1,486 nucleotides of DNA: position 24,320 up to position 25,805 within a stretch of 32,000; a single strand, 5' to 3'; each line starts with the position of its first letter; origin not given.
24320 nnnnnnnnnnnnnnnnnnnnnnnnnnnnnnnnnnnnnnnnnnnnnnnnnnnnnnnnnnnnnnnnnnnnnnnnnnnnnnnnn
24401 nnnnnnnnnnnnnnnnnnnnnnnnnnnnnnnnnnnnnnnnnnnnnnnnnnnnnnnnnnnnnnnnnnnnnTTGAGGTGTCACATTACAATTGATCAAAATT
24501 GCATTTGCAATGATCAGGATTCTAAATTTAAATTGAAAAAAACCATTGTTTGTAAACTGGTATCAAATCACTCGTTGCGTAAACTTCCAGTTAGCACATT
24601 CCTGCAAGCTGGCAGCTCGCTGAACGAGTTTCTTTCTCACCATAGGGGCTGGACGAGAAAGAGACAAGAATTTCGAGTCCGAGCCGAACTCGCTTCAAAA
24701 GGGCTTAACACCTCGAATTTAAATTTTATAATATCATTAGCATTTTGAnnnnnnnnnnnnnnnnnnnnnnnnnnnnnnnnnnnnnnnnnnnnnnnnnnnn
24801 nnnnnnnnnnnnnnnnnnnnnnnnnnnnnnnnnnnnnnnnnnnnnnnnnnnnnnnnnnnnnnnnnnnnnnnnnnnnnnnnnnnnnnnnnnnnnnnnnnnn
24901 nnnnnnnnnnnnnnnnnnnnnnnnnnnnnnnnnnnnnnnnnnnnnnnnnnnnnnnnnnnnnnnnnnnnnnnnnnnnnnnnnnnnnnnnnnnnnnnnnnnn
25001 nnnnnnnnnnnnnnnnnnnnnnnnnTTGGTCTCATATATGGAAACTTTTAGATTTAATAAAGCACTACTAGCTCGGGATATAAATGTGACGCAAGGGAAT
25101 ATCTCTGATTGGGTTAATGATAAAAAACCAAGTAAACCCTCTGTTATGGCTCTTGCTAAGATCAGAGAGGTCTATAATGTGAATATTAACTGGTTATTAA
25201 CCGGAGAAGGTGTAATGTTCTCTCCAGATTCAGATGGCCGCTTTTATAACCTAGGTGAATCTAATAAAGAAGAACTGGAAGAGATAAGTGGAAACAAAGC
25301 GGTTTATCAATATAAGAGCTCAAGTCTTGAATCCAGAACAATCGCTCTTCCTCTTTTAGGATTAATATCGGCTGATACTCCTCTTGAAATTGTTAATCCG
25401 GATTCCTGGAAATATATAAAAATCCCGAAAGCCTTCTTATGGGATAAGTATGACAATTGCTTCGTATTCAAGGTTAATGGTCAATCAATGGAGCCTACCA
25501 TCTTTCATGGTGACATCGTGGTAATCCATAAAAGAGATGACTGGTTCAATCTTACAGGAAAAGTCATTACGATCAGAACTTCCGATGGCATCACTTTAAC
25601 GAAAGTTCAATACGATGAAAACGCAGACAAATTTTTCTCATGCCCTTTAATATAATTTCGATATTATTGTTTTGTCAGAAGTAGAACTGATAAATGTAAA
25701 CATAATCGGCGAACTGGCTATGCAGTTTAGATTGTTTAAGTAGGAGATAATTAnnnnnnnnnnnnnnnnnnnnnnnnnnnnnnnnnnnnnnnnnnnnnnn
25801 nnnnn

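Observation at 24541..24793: Candidate novel structured RNA in the leader, with its own promoter-like element and intrinsic terminator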

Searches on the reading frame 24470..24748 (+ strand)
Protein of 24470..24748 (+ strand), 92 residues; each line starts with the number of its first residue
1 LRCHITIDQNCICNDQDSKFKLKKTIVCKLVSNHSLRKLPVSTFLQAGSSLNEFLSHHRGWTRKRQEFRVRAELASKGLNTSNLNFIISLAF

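Call 9: search_protein_families(library=pfam, proteins=[window:24470-24748:+], max_evalue=0.01)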
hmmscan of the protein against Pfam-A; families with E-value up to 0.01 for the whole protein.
window:24470-24748:+ (92 aa): 0 families

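Call 33: find_homologous_proteins(query=window:24470-24745:+, max_evalue=1)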
Query window:24470-24745:+: no candidate shares three 5-residue words with the query. No homologue found.
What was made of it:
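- No homologue exists among 5.8 billion proteins, and the ORF itself is not on record there (call 33).
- Tried and rejected: The ORF trick, searching the 92-aa translation against 5.8 billion proteins, gave nothing (call 33).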

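Call 89: search_protein_families(library=pfam, proteins=[window:24488-24745:+], max_evalue=1)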
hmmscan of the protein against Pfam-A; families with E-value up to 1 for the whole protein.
seq(86 aa): 0 families

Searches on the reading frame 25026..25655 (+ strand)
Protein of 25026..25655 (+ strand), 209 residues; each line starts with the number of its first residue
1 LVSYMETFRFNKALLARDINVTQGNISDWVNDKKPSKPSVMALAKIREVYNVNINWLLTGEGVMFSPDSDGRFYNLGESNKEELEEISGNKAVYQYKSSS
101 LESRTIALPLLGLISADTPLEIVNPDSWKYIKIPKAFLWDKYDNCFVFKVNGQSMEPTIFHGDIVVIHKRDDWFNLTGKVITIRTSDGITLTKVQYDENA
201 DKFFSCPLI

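Call 9: search_protein_families(library=pfam, proteins=[window:25026-25655:+], max_evalue=0.01)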
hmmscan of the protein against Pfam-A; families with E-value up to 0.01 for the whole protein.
window:25026-25655:+ (209 aa): 6 families
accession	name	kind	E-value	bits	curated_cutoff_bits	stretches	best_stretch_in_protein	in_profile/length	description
PF00717.28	Peptidase_S24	-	2.1e-10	40.8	23.3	1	109-198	1-86/116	Peptidase S24-like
PF12844.13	HTH_19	-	4.3e-05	23.8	30.2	1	11-63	14-64/64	Helix-turn-helix domain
PF01381.28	HTH_3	-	6.2e-05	23.4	23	1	14-57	14-55/55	Helix-turn-helix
PF07022.19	Phage_CI_repr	-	0.00077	20.2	22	1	5-65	7-65/65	Bacteriophage CI repressor helix-turn-helix domain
PF15943.11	YdaS_toxin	-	0.0033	17.6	30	1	14-35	13-34/65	Bacterial toxin YdaS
PF13443.12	HTH_26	-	0.0075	16.9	22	0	5-54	6-54/63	Cro/C1-type HTH DNA-binding domain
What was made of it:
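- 25026..25655 (+): Mu-type c repressor: XRE HTH plus S24 peptidase. It is about 40 aa short at the C-terminus compared with its relatives. Pfam (call 9).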

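Call 10: search_protein_families(library=padloc, proteins=[window:25026-25655:+], max_evalue=0.1)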
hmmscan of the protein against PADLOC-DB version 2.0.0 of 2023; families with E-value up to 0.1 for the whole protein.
window:25026-25655:+ (209 aa): 3 families
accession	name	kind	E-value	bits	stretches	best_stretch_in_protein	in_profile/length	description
PDLC03951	RmrA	-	0.00016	18.8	1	10-89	22-96/400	-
PDLC03955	RmrA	-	0.0011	16.2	1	9-118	33-138/371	-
PDLC03954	RmrA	-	0.0028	14.7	1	15-101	29-112/380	-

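Call 11: search_protein_families(library=ncbifam, proteins=[window:25026-25655:+], max_evalue=0.1)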
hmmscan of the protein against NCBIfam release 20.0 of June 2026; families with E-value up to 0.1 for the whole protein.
window:25026-25655:+ (209 aa): 6 families
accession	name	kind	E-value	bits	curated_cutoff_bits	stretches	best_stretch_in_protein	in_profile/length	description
TIGR00498.1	lexA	equivalog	4.6e-08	32.9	110.95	1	102-196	74-165/203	transcriptional repressor LexA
NF048000.1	ECH1013_TF_S24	equivalog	1.3e-07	31.7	300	1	141-201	109-168/204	ECH_1013 family putative transcriptional regulator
TIGR02227.1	sigpep_I_bact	equivalog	0.00012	22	47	1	146-174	21-49/162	signal peptidase I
TIGR02228.1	sigpep_I_arch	equivalog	0.0024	17.8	51.85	1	146-188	33-74/158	signal peptidase I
TIGR02754.1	sod_Ni_protease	equivalog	0.0056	17.1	63.25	1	149-184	2-39/90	nickel-type superoxide dismutase maturation protease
NF007621.2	PRK10276.1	subfamily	0.034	14.2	110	1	140-195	24-78/115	translesion error-prone DNA polymerase V autoproteolytic subunit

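Call 14: find_encoding_contigs(protein=window:25026-25655:+, flank=10000, max_places=10)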
Protein window:25026-25655:+ (209 aa): no gene with exactly this product is on record in the collection.

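Call 20: find_related_loci(query=window:25026-25655:+, collection=genome_contigs, flank=6000)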
Query window:25026-25655:+ (209 aa) in genome_contigs; peptide patterns used: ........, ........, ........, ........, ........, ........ (x = any residue, [..] = any of these).
30 stretches matched a pattern; 4 encode a relative of the query (tblastn E <= 1e-3); 4 distinct loci.
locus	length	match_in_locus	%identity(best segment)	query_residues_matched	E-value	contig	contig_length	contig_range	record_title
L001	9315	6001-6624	71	1-208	4e-104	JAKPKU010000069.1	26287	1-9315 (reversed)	MAG: Candidatus Cloacimonadota bacterium isolate JPAS_maxbin.145 k141_368715, whole genome shotgun sequence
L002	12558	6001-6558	74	6-191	2e-90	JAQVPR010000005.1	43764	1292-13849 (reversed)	MAG: Candidatus Cloacimonadota bacterium isolate STF1_208 NODE_1670_length_43764_cov_4.571052_Sandtown_F1, whole genome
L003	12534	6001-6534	33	10-208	4e-27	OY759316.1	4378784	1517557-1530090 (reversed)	MAG: Candidatus Cloacimonadales bacterium isolate 8a64a5fc-8000-496d-8fb9-ab17f2428a55 genome assembly, chromosome: 1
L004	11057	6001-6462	25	8-194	4e-5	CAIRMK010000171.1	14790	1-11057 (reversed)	MAG: uncultured Bacteroidetes bacterium isolate F14_bin-0845 genome assembly, contig: bin-0845:171/570, whole genome sho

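Call 42: find_homologous_proteins(query=window:25026-25655:+, max_evalue=1e-20)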
Query window:25026-25655:+ (209 aa): 10 proteins with E <= 1e-20 among 89 candidates.
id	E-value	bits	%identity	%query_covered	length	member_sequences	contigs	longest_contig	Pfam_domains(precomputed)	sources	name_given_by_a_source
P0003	5.6e-135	465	100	98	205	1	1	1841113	PF00717.29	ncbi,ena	-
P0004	1.3e-104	366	77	100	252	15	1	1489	PF12844.14,PF00717.29,PF01381.29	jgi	-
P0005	6.8e-96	338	71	100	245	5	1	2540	PF12844.14,PF00717.29,PF01381.29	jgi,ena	-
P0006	4.2e-91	322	71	100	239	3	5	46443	PF00717.29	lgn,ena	-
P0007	7.9e-66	239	75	69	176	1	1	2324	PF00717.29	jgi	jgi:SOS-response transcriptional repressor LexA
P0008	2.1e-63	231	60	89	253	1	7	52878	PF12844.14,PF00717.29,PF01381.29,PF07022.20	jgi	-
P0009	1.3e-56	209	56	89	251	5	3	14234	PF12844.14,PF00717.29,PF01381.29,PF07022.20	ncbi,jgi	-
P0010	1.1e-55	206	55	89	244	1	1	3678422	PF12844.14,PF00717.29,PF01381.29,PF07022.20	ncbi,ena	-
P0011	4.2e-22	96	34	93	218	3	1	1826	PF12844.14,PF00717.29,PF01381.29,PF07022.20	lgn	-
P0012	9.3e-21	92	34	96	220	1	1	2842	PF12844.14,PF00717.29,PF01381.29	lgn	-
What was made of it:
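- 25026..25655 (+): Homologues are 239-253 aa (call 42).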

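Call 43: find_encoding_contigs(protein=P0006, flank=6000, max_places=6)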
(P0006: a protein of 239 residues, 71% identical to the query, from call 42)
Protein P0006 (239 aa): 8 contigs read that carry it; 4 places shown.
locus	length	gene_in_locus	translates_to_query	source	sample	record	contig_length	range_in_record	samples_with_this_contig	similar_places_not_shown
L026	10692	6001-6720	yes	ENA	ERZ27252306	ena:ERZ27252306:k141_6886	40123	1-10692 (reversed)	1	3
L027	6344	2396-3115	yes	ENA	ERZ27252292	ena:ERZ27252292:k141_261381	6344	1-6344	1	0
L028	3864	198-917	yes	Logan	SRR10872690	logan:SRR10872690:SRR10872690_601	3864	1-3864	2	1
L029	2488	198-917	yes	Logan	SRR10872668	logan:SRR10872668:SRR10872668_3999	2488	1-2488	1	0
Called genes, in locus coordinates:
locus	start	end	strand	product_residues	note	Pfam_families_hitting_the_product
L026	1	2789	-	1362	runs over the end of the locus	-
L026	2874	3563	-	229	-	PF02463:SMC_N (weak), PF00005:ABC_tran, PF13555:AAA_29 (weak), PF13304:AAA_21 (faint)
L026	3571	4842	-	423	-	PF12704:MacB_PCD, PF02687:FtsX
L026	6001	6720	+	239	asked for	PF00717:Peptidase_S24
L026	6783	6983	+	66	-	-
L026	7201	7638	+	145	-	-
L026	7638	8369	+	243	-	PF10083:DUF2321, PF18742:DpnII-MboI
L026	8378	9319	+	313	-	-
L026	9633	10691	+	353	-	?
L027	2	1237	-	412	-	?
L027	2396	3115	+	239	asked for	PF00717:Peptidase_S24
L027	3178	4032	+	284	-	-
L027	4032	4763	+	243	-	PF10083:DUF2321, PF18742:DpnII-MboI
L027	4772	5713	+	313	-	-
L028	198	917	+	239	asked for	PF00717:Peptidase_S24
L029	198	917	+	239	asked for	PF00717:Peptidase_S24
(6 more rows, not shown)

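Call 44: find_encoding_contigs(protein=P0004, flank=6000, max_places=6)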
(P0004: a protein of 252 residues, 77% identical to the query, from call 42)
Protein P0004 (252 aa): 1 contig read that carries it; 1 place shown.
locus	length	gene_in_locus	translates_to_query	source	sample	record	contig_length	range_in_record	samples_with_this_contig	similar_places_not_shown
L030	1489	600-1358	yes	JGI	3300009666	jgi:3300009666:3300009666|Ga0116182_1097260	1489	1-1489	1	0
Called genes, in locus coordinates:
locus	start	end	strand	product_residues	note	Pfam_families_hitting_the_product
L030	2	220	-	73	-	?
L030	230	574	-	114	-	-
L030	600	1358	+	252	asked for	PF01381:HTH_3 (weak), PF12844:HTH_19, PF00717:Peptidase_S24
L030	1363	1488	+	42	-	?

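Call 45: find_encoding_contigs(protein=P0007, flank=6000, max_places=6)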
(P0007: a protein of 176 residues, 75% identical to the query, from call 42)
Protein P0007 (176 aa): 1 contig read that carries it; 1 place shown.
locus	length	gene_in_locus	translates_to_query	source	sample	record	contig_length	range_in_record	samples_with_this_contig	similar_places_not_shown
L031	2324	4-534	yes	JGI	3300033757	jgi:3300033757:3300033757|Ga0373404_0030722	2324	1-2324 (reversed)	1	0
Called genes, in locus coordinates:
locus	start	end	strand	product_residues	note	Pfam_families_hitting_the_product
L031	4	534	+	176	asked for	PF00717:Peptidase_S24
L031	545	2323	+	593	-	?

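Call 61: find_encoding_contigs(protein=P0003, flank=10000)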
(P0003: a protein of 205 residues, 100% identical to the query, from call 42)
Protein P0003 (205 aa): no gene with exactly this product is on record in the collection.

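Call 87: search_protein_families(library=pfam, proteins=[L001:6727-8454:+, L031:545-2323:+], max_evalue=0.01)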
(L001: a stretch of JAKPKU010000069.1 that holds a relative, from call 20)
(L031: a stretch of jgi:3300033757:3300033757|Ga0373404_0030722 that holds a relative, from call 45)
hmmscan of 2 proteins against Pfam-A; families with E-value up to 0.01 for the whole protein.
L001:6727-8454:+ (575 aa): 3 families
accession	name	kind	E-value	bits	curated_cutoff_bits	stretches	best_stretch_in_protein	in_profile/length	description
PF03235.19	GmrSD_N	-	5.4e-29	102.2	33.2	1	14-247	7-198/199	GmrSD restriction endonuclease, N-terminal domain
PF07510.16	GmrSD_C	-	0.0022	18.3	23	1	455-557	40-135/138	GmrSD restriction endonucleases, C-terminal domain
PF03172.18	HSR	-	0.0097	16.5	24.9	0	123-161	58-96/99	HSR domain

L031:545-2323:+ (593 aa): 0 families

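Call 90: find_encoding_contigs(protein=P0005, flank=4000, max_places=6)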
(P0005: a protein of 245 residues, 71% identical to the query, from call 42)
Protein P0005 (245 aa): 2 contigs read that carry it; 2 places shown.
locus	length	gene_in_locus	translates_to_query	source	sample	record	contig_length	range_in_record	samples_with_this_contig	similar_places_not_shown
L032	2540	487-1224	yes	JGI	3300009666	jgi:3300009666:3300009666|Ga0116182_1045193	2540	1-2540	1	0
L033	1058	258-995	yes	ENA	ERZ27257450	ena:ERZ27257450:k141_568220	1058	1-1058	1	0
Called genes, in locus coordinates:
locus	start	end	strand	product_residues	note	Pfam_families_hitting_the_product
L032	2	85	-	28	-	?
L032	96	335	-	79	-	-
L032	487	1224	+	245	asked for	PF01381:HTH_3 (weak), PF12844:HTH_19, PF00717:Peptidase_S24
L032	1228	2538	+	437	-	?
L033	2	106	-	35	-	?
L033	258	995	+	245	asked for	PF01381:HTH_3 (weak), PF12844:HTH_19, PF00717:Peptidase_S24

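Call 91: find_encoding_contigs(protein=P0008, flank=4000, max_places=8)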
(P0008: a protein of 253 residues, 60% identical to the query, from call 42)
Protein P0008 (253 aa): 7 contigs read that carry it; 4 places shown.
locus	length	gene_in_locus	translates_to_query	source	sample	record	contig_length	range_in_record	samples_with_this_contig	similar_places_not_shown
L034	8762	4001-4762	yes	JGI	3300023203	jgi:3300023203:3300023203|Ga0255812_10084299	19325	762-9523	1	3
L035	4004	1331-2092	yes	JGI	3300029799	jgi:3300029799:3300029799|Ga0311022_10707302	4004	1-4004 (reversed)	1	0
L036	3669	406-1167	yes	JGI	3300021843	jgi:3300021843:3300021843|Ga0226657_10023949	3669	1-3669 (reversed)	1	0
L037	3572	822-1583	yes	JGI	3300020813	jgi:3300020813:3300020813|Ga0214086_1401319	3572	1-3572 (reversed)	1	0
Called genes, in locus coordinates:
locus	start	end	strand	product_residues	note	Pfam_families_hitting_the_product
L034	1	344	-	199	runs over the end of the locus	PF11363:DUF3164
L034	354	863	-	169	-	-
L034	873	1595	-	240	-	PF05621:TniB, PF13401:AAA_22, PF00004:AAA (weak)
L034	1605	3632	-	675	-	PF09299:Mu-transpos_C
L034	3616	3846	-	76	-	-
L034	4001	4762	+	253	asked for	PF07022:Phage_CI_repr (weak), PF12844:HTH_19 (weak), PF01381:HTH_3 (weak), PF00717:Peptidase_S24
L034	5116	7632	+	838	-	PF28492:Beta_helix_4 (faint), PF05048:NosD, PF13860:FlgD_ig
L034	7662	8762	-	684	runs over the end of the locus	PF00072:Response_reg, PF08447:PAS_3, PF00990:GGDEF, PF00563:EAL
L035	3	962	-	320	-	?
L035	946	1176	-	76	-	-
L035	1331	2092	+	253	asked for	PF07022:Phage_CI_repr (weak), PF12844:HTH_19 (weak), PF01381:HTH_3 (weak), PF00717:Peptidase_S24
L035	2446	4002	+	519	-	?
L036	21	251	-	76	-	-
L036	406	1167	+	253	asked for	PF07022:Phage_CI_repr (weak), PF12844:HTH_19 (weak), PF01381:HTH_3 (weak), PF00717:Peptidase_S24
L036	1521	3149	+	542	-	-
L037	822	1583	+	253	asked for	PF07022:Phage_CI_repr (weak), PF12844:HTH_19 (weak), PF01381:HTH_3 (weak), PF00717:Peptidase_S24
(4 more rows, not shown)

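Call 92: find_encoding_contigs(protein=P0009, flank=4000, max_places=6)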
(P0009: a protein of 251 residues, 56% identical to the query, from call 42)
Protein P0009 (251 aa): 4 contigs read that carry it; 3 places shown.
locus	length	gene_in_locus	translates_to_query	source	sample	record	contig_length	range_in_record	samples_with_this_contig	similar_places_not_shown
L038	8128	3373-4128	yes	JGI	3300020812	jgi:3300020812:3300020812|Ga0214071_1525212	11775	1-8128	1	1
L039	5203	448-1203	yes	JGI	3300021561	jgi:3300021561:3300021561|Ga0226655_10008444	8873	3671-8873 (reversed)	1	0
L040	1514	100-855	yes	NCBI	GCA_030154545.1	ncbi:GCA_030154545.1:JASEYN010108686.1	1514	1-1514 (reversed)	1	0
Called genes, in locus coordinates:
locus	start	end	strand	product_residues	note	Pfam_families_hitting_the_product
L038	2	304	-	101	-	?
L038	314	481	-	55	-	-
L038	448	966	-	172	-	-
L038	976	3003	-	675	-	PF09299:Mu-transpos_C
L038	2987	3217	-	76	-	-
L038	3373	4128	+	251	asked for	PF01381:HTH_3, PF07022:Phage_CI_repr (weak), PF12844:HTH_19 (weak), PF00717:Peptidase_S24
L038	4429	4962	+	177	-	-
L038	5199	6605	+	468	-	-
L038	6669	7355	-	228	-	-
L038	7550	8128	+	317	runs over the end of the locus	-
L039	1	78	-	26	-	?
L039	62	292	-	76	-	-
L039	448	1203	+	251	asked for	PF01381:HTH_3, PF07022:Phage_CI_repr (weak), PF12844:HTH_19 (weak), PF00717:Peptidase_S24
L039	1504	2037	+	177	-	-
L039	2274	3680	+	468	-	-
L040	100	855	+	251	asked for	PF01381:HTH_3, PF07022:Phage_CI_repr (weak), PF12844:HTH_19 (weak), PF00717:Peptidase_S24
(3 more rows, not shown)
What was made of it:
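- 25026..25655 (+): In L034 and L038 the homologue is transcribed divergently from a 76-aa ner-like gene and a Mu transposase, with a TniB-like ATPase in L034 (calls 91, 92).
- On Mu-like transposable element (context only, not the module itself): In L034 and L038, c (XRE-S24) is divergent from a ner-like gene and a Mu-transpos_C protein, with a TniB-like ATPase in L034 (calls 91, 92).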
